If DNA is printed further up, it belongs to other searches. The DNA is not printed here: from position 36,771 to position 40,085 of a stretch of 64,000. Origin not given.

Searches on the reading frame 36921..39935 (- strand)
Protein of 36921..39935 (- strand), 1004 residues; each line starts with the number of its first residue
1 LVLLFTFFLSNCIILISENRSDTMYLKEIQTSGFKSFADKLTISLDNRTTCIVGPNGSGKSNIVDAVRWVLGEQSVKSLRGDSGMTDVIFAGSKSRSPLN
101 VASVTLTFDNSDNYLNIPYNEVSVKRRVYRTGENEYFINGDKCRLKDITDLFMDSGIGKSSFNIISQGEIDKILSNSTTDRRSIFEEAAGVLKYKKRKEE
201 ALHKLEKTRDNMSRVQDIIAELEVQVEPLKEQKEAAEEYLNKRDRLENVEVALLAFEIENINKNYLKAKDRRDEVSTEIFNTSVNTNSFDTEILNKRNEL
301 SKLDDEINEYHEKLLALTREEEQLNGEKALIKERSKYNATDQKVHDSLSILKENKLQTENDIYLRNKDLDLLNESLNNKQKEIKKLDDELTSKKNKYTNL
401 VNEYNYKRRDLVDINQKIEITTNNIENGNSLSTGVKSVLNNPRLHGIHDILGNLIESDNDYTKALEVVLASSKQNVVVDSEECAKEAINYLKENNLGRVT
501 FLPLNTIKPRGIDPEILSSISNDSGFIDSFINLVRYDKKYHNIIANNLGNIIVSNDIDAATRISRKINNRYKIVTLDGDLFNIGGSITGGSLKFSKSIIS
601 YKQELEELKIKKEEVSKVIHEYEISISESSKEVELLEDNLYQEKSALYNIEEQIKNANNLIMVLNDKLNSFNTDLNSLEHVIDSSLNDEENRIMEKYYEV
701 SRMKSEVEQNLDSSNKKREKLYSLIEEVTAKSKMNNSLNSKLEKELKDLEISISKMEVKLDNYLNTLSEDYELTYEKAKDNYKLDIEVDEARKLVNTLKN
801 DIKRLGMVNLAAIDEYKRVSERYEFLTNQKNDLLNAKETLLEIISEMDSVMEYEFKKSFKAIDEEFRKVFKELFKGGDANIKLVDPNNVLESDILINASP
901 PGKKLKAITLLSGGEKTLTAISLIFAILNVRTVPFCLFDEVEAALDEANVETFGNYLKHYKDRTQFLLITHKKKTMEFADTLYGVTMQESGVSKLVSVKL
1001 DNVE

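Call 74: search_protein_families(library=padloc, alignment_id=A5, max_evalue=0.00001)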
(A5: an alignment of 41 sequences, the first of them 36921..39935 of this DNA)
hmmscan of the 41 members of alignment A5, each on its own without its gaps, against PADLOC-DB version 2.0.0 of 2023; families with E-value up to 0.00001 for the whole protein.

A. member 1, window:36921-39935:- (1004 aa): 26 families (the best 25 are shown)
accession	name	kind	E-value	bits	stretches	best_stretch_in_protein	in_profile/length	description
PDLC04135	mad3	-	1.4e-70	236.8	2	556-1001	88-353/374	mads_3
PDLC03859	LmuB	-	2.8e-18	64.5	0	24-980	3-590/611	-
PDLC00091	GajA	-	2.5e-13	47.7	1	24-117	1-92/627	AAA ATPase domain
PDLC02979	AriA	-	1.6e-12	46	1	24-437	1-306/373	-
PDLC03865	LmuB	-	7.7e-12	42.2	1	25-441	2-434/1007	-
PDLC04178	HEC-01A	-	1.4e-11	42.1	1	22-149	5-124/399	-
PDLC00096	GajA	-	2.1e-11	41.3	1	24-81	1-58/630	AAA ATPase domain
PDLC00503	JetC1|JetC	-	5.2e-11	39.4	1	192-792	236-818/1146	DUF3584 domain; MukB-like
PDLC00099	GajA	-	1.4e-10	38.8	1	24-80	1-62/626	AAA ATPase domain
PDLC00073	GajA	-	9.8e-10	36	1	24-70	1-46/589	AAA ATPase domain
PDLC00299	PtuA1|PtuA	-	1.5e-09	35.3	1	17-72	46-100/535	AAA ATPase domain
PDLC02335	AbiLi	-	1.9e-09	35.1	1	18-70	43-99/326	AbiLi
PDLC02913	ATPase_I-A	-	4.1e-09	34.1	1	12-71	43-98/508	-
PDLC04177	HEC-01A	-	1.5e-08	32.1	1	24-120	3-98/393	-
PDLC04389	PDC-M07A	-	1.8e-08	31.8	1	24-107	4-89/443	-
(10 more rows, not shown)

B. families by the number of members that match (of 41 scanned): 85 families (the first 25 are shown)
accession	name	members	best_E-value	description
PDLC04135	mad3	3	1.4e-70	mads_3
PDLC04140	mad8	2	4.3e-16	mads_8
PDLC02980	AriA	2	6.4e-12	-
PDLC02335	AbiLi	2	1.9e-09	AbiLi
PDLC00117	GajB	1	4.1e-38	UrvD helicase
PDLC03802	RTasHel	1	7.3e-37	DRT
PDLC00103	GajB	1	2e-35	UrvD helicase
PDLC00132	GajB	1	4.9e-34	UrvD helicase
PDLC00123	GajB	1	6.7e-34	UrvD helicase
PDLC00114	GajB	1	1.3e-31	UrvD helicase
PDLC00130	GajB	1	1.3e-31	UrvD helicase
PDLC00138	GajB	1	1.7e-30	UrvD helicase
PDLC00121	GajB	1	2.2e-27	UrvD helicase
PDLC00129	GajB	1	1.2e-26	UrvD helicase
PDLC00122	GajB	1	3.1e-26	UrvD helicase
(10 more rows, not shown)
